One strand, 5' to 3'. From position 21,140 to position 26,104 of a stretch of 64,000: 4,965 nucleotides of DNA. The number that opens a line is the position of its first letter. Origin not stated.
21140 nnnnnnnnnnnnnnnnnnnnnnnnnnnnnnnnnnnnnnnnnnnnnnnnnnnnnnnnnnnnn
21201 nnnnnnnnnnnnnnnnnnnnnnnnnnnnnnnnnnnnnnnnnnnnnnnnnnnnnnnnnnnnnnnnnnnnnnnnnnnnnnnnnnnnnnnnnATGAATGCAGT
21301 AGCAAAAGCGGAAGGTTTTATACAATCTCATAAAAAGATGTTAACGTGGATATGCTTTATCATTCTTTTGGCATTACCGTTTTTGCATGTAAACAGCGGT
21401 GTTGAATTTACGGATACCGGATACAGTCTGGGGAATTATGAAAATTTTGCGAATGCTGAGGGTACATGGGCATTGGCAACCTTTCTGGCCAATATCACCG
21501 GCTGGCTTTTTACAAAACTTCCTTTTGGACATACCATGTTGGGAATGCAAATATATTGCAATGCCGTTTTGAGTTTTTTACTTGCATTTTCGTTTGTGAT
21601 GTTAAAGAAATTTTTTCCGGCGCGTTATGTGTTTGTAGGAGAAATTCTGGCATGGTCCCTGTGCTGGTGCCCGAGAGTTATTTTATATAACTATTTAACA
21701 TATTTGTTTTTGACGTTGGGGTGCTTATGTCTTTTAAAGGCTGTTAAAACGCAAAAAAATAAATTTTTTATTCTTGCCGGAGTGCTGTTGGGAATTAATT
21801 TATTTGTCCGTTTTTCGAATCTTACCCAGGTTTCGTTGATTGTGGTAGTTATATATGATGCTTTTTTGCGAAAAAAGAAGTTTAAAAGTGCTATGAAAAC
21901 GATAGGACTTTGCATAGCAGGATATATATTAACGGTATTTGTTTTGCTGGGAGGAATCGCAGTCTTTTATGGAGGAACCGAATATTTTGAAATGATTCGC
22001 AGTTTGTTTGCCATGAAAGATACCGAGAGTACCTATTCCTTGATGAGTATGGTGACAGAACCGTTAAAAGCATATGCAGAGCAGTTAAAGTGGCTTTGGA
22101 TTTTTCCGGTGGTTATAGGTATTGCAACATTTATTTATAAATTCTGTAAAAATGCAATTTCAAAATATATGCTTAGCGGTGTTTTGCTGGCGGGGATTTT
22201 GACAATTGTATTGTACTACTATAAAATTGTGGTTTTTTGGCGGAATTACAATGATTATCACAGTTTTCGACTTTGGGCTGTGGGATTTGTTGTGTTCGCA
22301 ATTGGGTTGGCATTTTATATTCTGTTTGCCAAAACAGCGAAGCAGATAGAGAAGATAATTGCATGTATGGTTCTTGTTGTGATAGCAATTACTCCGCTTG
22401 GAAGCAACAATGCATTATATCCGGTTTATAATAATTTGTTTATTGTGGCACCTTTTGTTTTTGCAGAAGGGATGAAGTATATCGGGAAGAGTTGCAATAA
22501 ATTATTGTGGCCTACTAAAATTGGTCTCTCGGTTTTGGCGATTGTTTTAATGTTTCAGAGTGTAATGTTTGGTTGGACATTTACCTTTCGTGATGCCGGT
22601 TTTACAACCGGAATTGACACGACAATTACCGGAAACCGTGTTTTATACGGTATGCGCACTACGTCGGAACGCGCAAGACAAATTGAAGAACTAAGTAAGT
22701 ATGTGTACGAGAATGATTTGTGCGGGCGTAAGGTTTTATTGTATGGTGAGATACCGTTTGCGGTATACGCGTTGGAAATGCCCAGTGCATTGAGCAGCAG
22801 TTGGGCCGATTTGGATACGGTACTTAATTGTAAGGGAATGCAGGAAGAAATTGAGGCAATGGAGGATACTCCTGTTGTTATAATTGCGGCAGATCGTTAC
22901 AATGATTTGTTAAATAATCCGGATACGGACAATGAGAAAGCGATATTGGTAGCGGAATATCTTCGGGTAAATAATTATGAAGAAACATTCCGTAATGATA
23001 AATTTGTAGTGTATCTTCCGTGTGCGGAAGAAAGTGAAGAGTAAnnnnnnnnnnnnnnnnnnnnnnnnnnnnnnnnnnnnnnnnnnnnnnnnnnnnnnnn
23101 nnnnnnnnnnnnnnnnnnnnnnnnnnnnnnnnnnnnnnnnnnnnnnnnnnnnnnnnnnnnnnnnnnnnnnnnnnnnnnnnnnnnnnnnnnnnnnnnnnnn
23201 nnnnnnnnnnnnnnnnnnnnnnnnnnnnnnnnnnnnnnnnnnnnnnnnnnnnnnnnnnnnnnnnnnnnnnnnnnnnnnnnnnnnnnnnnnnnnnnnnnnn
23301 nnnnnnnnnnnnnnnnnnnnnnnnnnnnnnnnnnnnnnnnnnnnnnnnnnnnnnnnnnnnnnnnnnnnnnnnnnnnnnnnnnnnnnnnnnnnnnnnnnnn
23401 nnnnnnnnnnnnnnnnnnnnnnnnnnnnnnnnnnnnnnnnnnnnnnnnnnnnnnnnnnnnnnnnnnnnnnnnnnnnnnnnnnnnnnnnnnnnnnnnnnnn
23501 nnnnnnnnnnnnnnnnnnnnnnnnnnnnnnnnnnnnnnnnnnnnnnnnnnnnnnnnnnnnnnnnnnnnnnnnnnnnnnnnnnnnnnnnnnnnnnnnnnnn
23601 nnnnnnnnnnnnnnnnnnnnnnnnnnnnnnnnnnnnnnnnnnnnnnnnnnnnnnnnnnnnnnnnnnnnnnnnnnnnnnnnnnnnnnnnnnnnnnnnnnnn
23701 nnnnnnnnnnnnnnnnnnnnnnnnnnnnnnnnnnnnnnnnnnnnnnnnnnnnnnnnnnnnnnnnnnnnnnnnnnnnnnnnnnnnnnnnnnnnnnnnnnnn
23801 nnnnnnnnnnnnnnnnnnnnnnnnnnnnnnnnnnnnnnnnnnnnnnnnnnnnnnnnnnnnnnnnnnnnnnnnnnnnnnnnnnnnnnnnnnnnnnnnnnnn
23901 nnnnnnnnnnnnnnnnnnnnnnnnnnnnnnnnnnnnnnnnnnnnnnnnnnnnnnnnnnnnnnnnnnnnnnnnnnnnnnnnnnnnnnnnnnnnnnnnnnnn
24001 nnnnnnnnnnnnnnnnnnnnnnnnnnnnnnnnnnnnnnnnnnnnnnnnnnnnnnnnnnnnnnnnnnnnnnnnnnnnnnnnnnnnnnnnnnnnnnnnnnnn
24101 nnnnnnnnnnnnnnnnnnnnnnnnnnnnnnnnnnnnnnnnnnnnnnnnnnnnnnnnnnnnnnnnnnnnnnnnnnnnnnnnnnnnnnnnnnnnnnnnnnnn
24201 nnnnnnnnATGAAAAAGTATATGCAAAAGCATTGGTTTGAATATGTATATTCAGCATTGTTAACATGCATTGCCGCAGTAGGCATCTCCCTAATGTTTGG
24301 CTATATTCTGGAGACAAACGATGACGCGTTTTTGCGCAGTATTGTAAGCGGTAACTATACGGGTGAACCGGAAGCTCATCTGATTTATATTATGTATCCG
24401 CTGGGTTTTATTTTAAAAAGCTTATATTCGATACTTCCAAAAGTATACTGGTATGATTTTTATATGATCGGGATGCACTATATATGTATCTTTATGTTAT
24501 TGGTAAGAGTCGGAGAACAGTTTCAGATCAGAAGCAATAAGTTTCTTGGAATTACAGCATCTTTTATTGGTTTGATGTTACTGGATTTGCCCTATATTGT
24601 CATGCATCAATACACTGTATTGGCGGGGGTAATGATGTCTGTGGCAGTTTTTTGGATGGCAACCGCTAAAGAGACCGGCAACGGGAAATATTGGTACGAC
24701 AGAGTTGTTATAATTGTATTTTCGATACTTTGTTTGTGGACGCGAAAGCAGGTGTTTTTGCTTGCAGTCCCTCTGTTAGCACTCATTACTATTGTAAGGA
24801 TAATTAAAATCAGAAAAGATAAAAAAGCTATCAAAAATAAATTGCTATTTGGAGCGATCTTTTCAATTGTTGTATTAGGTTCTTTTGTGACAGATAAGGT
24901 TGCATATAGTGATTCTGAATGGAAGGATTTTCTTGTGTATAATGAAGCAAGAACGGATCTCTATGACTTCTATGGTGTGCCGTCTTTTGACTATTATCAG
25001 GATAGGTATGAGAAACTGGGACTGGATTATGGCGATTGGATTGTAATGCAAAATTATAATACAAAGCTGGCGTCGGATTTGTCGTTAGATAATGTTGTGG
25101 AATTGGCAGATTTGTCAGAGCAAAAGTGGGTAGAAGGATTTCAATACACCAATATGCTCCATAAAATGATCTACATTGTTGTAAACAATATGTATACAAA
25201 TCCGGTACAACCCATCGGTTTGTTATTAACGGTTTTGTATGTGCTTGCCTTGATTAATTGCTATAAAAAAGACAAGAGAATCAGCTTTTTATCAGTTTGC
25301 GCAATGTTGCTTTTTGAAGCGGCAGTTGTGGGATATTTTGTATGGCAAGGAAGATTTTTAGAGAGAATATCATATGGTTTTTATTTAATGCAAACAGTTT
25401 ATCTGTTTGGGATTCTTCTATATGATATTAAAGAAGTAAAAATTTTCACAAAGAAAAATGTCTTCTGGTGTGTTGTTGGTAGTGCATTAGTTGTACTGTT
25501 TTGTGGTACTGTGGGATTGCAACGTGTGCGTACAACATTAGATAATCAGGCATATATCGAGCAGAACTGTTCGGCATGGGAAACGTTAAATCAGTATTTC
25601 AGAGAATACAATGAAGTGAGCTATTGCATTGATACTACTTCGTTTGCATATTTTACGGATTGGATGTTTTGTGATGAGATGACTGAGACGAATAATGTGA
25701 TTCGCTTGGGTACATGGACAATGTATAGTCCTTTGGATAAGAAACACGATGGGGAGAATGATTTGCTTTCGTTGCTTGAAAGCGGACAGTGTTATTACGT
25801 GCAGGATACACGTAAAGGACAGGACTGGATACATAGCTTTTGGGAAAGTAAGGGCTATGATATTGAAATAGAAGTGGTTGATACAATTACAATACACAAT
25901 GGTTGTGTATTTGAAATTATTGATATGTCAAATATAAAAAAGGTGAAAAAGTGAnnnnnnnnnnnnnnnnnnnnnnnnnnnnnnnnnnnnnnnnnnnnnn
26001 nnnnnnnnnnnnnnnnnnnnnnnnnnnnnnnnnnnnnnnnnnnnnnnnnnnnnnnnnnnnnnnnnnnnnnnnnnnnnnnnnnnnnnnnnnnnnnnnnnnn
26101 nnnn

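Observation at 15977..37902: Array of four GtrB-like GT2s and six GT-C-like proteins: a multi-sugar extracytoplasmic decoration system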

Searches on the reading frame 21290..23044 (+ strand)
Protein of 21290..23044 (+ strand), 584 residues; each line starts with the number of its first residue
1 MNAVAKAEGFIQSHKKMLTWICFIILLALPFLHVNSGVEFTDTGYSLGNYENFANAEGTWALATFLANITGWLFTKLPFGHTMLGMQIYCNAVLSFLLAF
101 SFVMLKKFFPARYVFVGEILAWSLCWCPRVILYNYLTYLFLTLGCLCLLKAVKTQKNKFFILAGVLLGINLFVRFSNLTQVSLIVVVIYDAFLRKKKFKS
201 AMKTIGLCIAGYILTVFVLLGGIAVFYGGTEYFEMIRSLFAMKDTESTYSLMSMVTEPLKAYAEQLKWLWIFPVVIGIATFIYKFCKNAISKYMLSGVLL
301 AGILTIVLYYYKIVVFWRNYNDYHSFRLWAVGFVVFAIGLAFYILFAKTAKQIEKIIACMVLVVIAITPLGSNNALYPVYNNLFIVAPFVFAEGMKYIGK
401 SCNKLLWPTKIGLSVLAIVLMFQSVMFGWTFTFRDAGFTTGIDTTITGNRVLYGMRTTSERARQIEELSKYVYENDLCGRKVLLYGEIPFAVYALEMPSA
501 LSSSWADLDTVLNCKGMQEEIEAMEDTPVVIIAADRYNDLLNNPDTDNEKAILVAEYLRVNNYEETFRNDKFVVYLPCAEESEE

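Call 4: search_protein_families(library=pfam, proteins=[window:21290-23044:+], max_evalue=0.01)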
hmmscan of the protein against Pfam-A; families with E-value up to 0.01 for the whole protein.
window:21290-23044:+ (584 aa): 0 families

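Call 8: search_protein_families(library=ncbifam, proteins=[window:21290-23044:+], max_evalue=0.01)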
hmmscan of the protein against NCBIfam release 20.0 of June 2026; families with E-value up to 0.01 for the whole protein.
window:21290-23044:+ (584 aa): 0 families

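Call 11: search_solved_structures(query=window:21290-23044:+, max_evalue=10)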
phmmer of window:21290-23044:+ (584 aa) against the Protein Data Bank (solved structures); distinct sequences matched with E-value up to 10: 1.
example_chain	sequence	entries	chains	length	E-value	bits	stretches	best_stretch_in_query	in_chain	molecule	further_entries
6lum_D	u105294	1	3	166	0.74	11.6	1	263-325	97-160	Succinate dehydrogenase subunit D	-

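Call 12: search_protein_families(library=pfam, proteins=[window:21290-23044:+], max_evalue=10)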
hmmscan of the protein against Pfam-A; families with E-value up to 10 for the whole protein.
window:21290-23044:+ (584 aa): 3 families
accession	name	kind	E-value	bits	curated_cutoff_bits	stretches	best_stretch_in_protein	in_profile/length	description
PF13800.11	Sigma_reg_N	-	0.044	14.5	26.3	1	191-258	2-59/91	Sigma factor regulator N-terminal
PF08513.17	LisH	-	0.074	13.5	21.6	1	553-567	6-20/27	LisH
PF12191.14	stn_TNFRSF12A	-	0.15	12.9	24.9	1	401-445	73-117/129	Tumour necrosis factor receptor stn_TNFRSF12A_TNFR domain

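Call 14: find_homologous_proteins(query=window:21290-23044:+)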
Query window:21290-23044:+ (584 aa): 486 proteins with E <= 0.001 among 8000 candidates; the best 120 are listed.
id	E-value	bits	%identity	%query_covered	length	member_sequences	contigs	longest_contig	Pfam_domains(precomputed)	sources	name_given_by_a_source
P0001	0.0e+0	1049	78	99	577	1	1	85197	-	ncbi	-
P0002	0.0e+0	1048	78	99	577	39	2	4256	-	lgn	-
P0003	0.0e+0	1047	77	99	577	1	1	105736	-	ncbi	-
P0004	0.0e+0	1047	77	99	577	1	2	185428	-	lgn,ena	-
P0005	0.0e+0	1047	78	99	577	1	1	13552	-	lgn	-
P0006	0.0e+0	1046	78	100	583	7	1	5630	-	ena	-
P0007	0.0e+0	1045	78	99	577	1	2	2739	-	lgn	-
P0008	0.0e+0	1041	77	99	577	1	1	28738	-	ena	-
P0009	0.0e+0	1041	77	99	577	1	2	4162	-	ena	-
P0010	0.0e+0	1038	77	99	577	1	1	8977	-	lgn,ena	-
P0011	0.0e+0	1038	77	99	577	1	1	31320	-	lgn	-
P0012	0.0e+0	1038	77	99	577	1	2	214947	-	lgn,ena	-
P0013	0.0e+0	1036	77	99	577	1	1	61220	-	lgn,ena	-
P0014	0.0e+0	1036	77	99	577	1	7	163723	-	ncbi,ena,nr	ncbi:MAG: hypothetical protein J6A80_03290 [Lachnospiraceae bacterium]|nr:hypothetical protein [Lach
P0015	0.0e+0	1034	77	99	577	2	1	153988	-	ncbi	-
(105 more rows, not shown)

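Call 28: predict_structure(alignment_id=A1)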
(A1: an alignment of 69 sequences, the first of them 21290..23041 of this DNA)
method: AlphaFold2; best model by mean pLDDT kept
length: 584 residues; sequences in the alignment: 69
mean_pLDDT: 90.0   pTM: 0.89
mean pLDDT of the five models: 90.0, 90.0, 89.0, 87.7, 87.2
residues with pLDDT >= 90: 403; 70-90: 147; 50-70: 30; < 50: 4
segments of 3 or more residues with pLDDT < 50: 581-584
pLDDT, mean of each block of 10 residues (from residue 1): 77 89 96 90 88 72 83 94 94 95 96 97 86 91 96 96 96 86 95 94 95 92 79 68 59 83 93 96 93 95 96 91 92 97 95 97 89 81 95 94 91 96 94 83 91 94 96 96 93 93 86 88 92 92 87 94 95 88 40
secondary structure, 60 per line:
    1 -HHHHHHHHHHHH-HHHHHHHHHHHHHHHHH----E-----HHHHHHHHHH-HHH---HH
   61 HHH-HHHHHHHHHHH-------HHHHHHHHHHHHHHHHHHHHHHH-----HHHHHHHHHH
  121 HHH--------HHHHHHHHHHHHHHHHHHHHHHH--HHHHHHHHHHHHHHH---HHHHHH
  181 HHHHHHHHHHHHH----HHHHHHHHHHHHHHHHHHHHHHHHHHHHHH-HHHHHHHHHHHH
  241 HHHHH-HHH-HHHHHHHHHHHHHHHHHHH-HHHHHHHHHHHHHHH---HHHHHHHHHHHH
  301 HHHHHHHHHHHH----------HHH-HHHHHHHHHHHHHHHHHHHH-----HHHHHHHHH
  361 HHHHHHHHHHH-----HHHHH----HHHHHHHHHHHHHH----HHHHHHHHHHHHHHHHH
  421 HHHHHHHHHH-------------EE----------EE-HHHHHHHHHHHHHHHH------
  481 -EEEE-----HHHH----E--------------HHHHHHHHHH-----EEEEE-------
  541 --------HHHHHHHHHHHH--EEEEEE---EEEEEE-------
elements in order: H2-13 H15-31 H42-51 H59-63 H65-75 H83-105 H111-123 H132-154 H157-171 H175-193 H198-227 H229-245 H251-269 H271-285 H289-312 H327-346 H352-371 H377-381 H386-399 H404-430 H459-474 E482-485 H491-494 H514-523 E529-533 H549-560 E563-568 E572-577

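Call 30: fold_search(model_id=the predicted structure, library=pdb)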
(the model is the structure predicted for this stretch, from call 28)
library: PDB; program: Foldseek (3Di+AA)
matches with E <= 10: 391; with E <= 0.001: 10
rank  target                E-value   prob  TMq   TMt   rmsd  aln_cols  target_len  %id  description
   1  9n9j_I                2.1e-05  1.00  0.51  0.44  18.1       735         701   11  Structure of a GRP94 folding intermediate engaged with a CCDC134- and FKBP11-bound secretory translocon (released 2025-11-19)
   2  6ftg_5                3.0e-05  1.00  0.51  0.47  17.1       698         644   11  Subtomogram average of OST-containing ribosome-translocon complexes from canine rough microsomal membranes (released 2018-03-21)
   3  6s7t_A                4.1e-05  1.00  0.47  0.40  17.1       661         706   10  Cryo-EM structure of human oligosaccharyltransferase complex OST-B (released 2019-12-18)
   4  8b6l_I                6.2e-05  1.00  0.51  0.44  17.8       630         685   11  Subtomogram average of the human Sec61-TRAP-OSTA-translocon (released 2022-12-07)
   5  8agc_A                1.9e-04  1.00  0.52  0.45  17.1       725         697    9  Structure of yeast oligosaccharylransferase complex with lipid-linked oligosaccharide and non-acceptor peptide bound (released 2022-12-07)
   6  6ezn_F                2.9e-04  1.00  0.51  0.47  14.0       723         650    9  Cryo-EM structure of the yeast oligosaccharyltransferase (OST) complex (released 2018-01-17)
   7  8pn9_A                4.0e-04  1.00  0.47  0.42  16.3       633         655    9  Structure of human oligosaccharyltransferase OST-A complex bound to NGI-1 (released 2024-05-08)
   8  6s7o_A                7.8e-04  1.00  0.47  0.43  17.0       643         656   11  Cryo-EM structure of human oligosaccharyltransferase complex OST-A (released 2019-12-18)
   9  6c26_A                8.5e-04  1.00  0.51  0.47  14.3       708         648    9  The Cryo-EM structure of a eukaryotic oligosaccharyl transferase complex (released 2018-01-31)
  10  6gxc_A                1.0e-03  1.00  0.45  0.38  16.6       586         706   13  Bacterial oligosaccharyltransferase PglB in complex with an inhibitory peptide and a reactive lipid-linked oligosaccha (released 2018-11-14)
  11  5ogl_A                1.9e-03  1.00  0.43  0.37  16.7       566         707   13  Structure of bacterial oligosaccharyltransferase PglB in complex with an acceptor peptide and an lipid-linked oligosac (released 2017-10-25)
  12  8age_A                1.9e-03  1.00  0.52  0.48  16.4       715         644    8  Structure of yeast oligosaccharylransferase complex with acceptor peptide bound (released 2022-12-07)
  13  7oci_F                2.1e-03  1.00  0.51  0.48  11.9       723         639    9  Cryo-EM structure of yeast Ost6p containing oligosaccharyltransferase complex (released 2022-02-16)
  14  8if8_B                2.1e-03  1.00  0.39  0.37  12.4       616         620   11  Arabinosyltransferase AftA (released 2023-05-31)
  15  8agb_A                2.3e-03  1.00  0.45  0.42  13.3       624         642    9  Structure of yeast oligosaccharylransferase complex with lipid-linked oligosaccharide bound (released 2022-12-07)
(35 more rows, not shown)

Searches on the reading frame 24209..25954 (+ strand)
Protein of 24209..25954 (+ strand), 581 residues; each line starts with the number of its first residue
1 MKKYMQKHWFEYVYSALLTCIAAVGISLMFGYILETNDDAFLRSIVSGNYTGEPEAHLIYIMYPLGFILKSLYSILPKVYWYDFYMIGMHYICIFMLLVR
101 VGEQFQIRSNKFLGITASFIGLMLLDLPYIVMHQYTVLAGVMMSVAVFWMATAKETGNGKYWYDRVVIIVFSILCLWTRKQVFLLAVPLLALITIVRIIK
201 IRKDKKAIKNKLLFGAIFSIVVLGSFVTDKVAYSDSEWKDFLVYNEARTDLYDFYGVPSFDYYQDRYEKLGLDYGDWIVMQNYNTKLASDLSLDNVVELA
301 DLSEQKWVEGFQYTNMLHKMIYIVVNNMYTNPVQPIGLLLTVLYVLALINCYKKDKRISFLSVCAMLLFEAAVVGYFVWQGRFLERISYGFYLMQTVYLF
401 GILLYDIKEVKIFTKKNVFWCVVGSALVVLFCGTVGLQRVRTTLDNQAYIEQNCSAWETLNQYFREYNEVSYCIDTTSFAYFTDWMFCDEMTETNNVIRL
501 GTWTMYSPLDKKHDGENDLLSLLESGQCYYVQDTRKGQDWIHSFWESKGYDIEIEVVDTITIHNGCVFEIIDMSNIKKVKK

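Call 4: search_protein_families(library=pfam, proteins=[window:24209-25954:+], max_evalue=0.01)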
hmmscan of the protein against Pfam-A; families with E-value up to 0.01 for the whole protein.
window:24209-25954:+ (581 aa): 0 families

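Call 8: search_protein_families(library=ncbifam, proteins=[window:24209-25954:+], max_evalue=0.01)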
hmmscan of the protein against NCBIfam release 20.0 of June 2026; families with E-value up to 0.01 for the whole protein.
window:24209-25954:+ (581 aa): 0 families

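Call 12: search_protein_families(library=pfam, proteins=[window:24209-25954:+], max_evalue=10)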
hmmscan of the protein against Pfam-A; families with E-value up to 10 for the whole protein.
window:24209-25954:+ (581 aa): 3 families
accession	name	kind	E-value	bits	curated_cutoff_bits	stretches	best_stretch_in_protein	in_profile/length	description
PF11874.13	DUF3394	-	0.35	10.9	28.2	1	360-387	6-33/181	Domain of unknown function (DUF3394)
PF16080.10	Phage_holin_2_3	-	1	9.8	28.8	1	122-152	13-43/56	Bacteriophage holin family HP1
PF06398.17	Pex24p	-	2.4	7.5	26.8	1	306-356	36-86/358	Integral peroxisomal membrane peroxin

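Call 17: find_homologous_proteins(query=window:24209-25954:+)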
Query window:24209-25954:+ (581 aa): 50 proteins with E <= 0.001 among 8000 candidates.
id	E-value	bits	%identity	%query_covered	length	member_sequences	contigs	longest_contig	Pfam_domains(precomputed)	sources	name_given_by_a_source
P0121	0.0e+0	1329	100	100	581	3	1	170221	-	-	-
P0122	0.0e+0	1170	87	100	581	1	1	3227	-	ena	-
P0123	3.1e-235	801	59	99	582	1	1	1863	-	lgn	-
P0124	4.7e-209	714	54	99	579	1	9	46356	-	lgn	-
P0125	5.2e-199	681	51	99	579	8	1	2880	PF01757.29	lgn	-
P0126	3.4e-170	586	46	99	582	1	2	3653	-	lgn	-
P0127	5.0e-166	572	45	99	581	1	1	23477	-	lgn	-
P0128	6.6e-163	562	43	99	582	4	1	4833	-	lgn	-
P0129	3.6e-162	559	45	99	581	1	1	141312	-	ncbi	-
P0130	9.8e-162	558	45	99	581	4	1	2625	-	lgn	-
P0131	1.1e-161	558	44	99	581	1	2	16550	-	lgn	-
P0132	4.4e-161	556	44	98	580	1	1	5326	-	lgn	-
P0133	5.9e-160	552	45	98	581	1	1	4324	-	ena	-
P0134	1.3e-159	551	43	100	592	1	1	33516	-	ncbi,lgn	-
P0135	6.4e-157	542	42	99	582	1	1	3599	-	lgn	-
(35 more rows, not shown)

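Call 27: find_encoding_contigs(protein=P0121, flank=10000, max_places=3)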
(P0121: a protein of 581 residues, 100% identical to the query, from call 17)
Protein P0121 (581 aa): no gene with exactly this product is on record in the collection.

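Call 55: search_solved_structures(query=A2, max_evalue=10)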
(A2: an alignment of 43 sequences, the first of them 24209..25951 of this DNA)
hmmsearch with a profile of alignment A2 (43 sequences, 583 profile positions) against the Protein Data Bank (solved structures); distinct sequences matched with E-value up to 10: 4.
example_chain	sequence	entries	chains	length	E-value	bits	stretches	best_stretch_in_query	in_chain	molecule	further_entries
6z2i_A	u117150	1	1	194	0.47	12.1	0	229-245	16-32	de novo designed TIM barrel DeNovoTIM6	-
7osv_A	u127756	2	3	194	0.52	12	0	229-245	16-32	DeNovoTIM6-SB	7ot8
4g3w_A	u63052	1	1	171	1.4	10.5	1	179-233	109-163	Transcriptional regulator nlh1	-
4g3k_A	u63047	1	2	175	1.4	10.5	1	179-233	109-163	Transcriptional regulator nlh1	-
